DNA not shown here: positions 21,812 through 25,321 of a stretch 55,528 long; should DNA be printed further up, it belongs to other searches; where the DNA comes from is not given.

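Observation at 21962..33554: Candidate undescribed sensory system: one dual-SBP periplasmic sensor module wired to both a hybrid kinase and a diguanylate cyclase, around a REC-EAL-GGDEF regulator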

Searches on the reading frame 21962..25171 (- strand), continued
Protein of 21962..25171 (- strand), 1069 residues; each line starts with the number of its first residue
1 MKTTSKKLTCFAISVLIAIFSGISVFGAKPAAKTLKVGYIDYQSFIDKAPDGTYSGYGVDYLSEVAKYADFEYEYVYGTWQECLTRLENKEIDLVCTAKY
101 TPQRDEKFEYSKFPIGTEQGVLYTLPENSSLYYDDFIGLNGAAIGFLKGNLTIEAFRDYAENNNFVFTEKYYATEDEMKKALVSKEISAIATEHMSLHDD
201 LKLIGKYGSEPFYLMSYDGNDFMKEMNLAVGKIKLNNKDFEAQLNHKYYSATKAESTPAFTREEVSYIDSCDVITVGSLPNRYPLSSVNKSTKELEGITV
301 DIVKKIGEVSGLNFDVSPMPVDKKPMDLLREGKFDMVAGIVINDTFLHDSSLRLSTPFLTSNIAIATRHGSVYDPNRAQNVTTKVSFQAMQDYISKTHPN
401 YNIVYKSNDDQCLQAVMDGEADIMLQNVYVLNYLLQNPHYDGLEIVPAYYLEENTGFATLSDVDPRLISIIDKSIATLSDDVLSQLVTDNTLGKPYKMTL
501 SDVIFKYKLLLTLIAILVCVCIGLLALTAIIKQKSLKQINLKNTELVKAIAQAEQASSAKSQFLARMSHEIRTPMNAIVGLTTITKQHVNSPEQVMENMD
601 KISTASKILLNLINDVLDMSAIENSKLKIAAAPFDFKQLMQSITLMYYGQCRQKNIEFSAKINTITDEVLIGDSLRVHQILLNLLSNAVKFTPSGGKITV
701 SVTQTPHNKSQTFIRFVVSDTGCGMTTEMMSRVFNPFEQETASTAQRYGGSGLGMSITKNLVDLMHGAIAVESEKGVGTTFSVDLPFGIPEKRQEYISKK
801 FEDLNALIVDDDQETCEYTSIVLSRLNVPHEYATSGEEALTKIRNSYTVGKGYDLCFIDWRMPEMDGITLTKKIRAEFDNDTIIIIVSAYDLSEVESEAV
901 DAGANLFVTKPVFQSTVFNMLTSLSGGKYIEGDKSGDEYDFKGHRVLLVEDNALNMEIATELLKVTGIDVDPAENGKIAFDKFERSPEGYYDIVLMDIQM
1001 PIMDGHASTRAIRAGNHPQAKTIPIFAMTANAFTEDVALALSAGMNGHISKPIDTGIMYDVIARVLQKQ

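Call 22: find_encoding_contigs(protein=P0128, flank=10000, max_places=2)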
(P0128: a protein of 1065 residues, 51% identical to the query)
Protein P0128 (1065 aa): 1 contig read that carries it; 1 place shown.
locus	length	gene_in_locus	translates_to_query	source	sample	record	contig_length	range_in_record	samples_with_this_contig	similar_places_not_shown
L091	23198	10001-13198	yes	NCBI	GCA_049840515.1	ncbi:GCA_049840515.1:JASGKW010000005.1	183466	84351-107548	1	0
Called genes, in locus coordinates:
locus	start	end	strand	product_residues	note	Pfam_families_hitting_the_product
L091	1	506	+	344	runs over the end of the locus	PF08240:ADH_N, PF00107:ADH_zinc_N, PF13602:ADH_zinc_N_2 (weak)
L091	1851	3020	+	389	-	PF00532:Peripla_BP_1, PF13407:Peripla_BP_4, PF13377:Peripla_BP_3 (faint)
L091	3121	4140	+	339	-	PF02653:BPD_transp_2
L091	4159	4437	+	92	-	PF00005:ABC_tran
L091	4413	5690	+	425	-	PF00005:ABC_tran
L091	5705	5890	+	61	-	-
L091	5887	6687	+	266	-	PF02653:BPD_transp_2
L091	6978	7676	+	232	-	PF14196:ATC_hydrolase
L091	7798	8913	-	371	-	PF00465:Fe-ADH, PF13685:Fe-ADH_2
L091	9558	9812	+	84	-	PF04226:Transgly_assoc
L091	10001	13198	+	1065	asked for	PF00497:SBP_bac_3, PF00512:HisKA, PF02518:HATPase_c, PF00072:Response_reg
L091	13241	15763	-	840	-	PF07992:Pyr_redox_2, PF13738:Pyr_redox_3, PF00070:Pyr_redox, PF02852:Pyr_redox_dim, PF00581:Rhodanese, PF01206:TusA, PF13686:DrsE_2, PF02635:DsrE (weak), +4 more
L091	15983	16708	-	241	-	PF13677:MotB_plug, PF00691:OmpA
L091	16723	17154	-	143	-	PF01618:MotA_ExbB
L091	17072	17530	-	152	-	PF20560:MotA_N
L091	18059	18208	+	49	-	PF00471:Ribosomal_L33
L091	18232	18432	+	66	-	PF00584:SecE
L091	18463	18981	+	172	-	PF02357:NusG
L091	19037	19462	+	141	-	PF03946:Ribosomal_L11_N, PF00298:Ribosomal_L11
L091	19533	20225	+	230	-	PF00687:Ribosomal_L1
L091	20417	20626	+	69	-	PF00403:HMA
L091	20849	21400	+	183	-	PF00466:Ribosomal_L10, PF27436:RL10_C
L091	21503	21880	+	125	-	PF16320:Ribosomal_L12_N, PF00542:Ribosomal_L12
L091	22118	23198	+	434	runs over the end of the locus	PF02386:TrkH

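Call 23: find_encoding_contigs(protein=P0126, flank=10000, max_places=2)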
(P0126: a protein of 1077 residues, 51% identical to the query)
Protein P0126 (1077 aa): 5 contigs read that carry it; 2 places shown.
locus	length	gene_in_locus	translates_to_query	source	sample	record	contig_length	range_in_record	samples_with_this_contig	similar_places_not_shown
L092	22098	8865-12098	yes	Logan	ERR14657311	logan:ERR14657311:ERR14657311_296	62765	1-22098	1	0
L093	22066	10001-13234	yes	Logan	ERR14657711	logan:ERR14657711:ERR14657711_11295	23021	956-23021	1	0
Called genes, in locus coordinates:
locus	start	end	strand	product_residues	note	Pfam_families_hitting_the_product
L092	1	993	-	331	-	?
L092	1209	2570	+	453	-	PF01554:MatE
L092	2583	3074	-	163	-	PF00080:Sod_Cu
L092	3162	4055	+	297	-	PF04055:Radical_SAM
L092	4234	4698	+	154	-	PF06445:GyrI-like, PF14526:Cass2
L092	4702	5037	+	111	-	PF04993:TfoX_N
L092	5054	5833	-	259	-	PF13237:Fer4_10 (weak), PF12837:Fer4_6 (faint), PF12838:Fer4_7 (weak), PF13187:Fer4_9 (weak), PF13484:Fer4_16 (faint), PF00037:Fer4 (weak)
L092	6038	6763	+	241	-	PF00188:CAP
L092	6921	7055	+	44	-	-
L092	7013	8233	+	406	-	PF05977:MFS_3, PF07690:MFS_1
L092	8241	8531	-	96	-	PF13031:DUF3892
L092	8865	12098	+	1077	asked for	PF00497:SBP_bac_3, PF24896:Receiver_CRE1 (faint), PF00512:HisKA, PF02518:HATPase_c, PF00072:Response_reg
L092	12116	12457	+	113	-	PF01627:Hpt (weak)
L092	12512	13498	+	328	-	PF16654:DAPDH_C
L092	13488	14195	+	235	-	PF00899:ThiF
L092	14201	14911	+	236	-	PF03591:AzlC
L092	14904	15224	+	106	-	PF05437:AzlD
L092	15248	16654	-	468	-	PF13537:GATase_7 (weak), PF00156:Pribosyltran (faint)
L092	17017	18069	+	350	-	PF01757:Acyl_transf_3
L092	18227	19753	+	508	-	PF04851:ResIII, PF00270:DEAD, PF00271:Helicase_C, PF25399:DeaD_dimer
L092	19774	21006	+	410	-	PF05958:tRNA_U5-meth_tr, PF02475:TRM5-TYW2_MTfase, PF03602:Cons_hypoth95, PF01555:N6_N4_Mtase (faint), PF05175:MTS (weak), PF13649:Methyltransf_25 (weak), PF13847:Methyltransf_31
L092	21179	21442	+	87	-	PF08845:SymE_toxin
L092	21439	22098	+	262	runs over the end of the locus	PF00142:Fer4_NifH, PF01656:CbiA, PF02374:ArsA_ATPase (weak), PF06564:CBP_BcsQ, PF09140:MipZ (weak), PF10609:ParA, PF13614:AAA_31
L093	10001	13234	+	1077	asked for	PF00497:SBP_bac_3, PF24896:Receiver_CRE1 (faint), PF00512:HisKA, PF02518:HATPase_c, PF00072:Response_reg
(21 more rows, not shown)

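Call 55: search_protein_families(library=ncbifam, proteins=[window:21962-25171:-], max_evalue=0.00001)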
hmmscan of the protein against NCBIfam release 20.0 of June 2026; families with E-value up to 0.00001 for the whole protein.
window:21962-25171:- (1069 aa): 146 families (the best 25 are shown)
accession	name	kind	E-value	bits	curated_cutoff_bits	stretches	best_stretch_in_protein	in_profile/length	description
NF041947.1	LuxQ_Vibrio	equivalog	1.9e-102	343.7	1200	2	549-921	461-835/843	quorum-sensing autoinducer 2 sensor kinase/phosphatase LuxQ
TIGR02956.1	TMAO_torS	equivalog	9.4e-102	341.7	676.5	2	537-925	437-820/967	TMAO reductase system sensor histidine kinase/response regulator TorS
NF008318.0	PRK11107.1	equivalog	2.1e-99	333.8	890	3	534-791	267-522/920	two-component sensor histidine kinase BarA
NF011874.0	PRK15347.1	equivalog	9.5e-89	298.6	852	3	538-788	376-615/921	two component system sensor kinase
NF008302.0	PRK11091.1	equivalog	7e-86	289.1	838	2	548-925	271-643/779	aerobic respiration two-component sensor histidine kinase ArcB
NF008099.0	PRK10841.1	equivalog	3e-79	266.9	920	3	549-827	458-730/949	two-component system sensor histidine kinase RcsC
NF038297.2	hybrid_HK_HrmK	equivalog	8.4e-74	249.3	725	2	528-917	203-600/607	hybrid histidine kinase/response regulator HrmK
NF045901.1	HisKinLetSLeg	equivalog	8.9e-74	249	1650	3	533-813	266-546/906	two-component system sensor histidine kinase LetS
NF008543.0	PRK11466.1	equivalog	3.2e-67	227.1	982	2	545-922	429-795/914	TMAO reductase system sensor histidine kinase/response regulator TorS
NF007420.1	PRK09959.1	equivalog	2.3e-59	201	1995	2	551-916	703-1065/1197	acid-sensing system histidine kinase EvgS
NF046044.1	PnpS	equivalog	9.7e-53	179.6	400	1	546-786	156-390/390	two-component system histidine kinase PnpS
NF047465.1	hybrid_HK_LvrA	exception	2.2e-49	168.2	1200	1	546-795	188-430/819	hybrid histidine kinase/response regulator LvrA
NF041832.1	near_NosP_CTERM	subfamily_domain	2.4e-49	168.4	400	1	554-913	1-358/370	NahK/ErcS family hybrid sensor histidine kinase/response regulator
NF047874.1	MASE3_PAS_HK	subfamily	3.2e-47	161.7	560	1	530-798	375-636/655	MASE3 domain-containing sensor histidine kinase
NF050805.1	CellDivHKDivJCaul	equivalog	7.2e-44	149.9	1000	1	542-787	280-520/531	cell cycle sensor histidine kinase DivJ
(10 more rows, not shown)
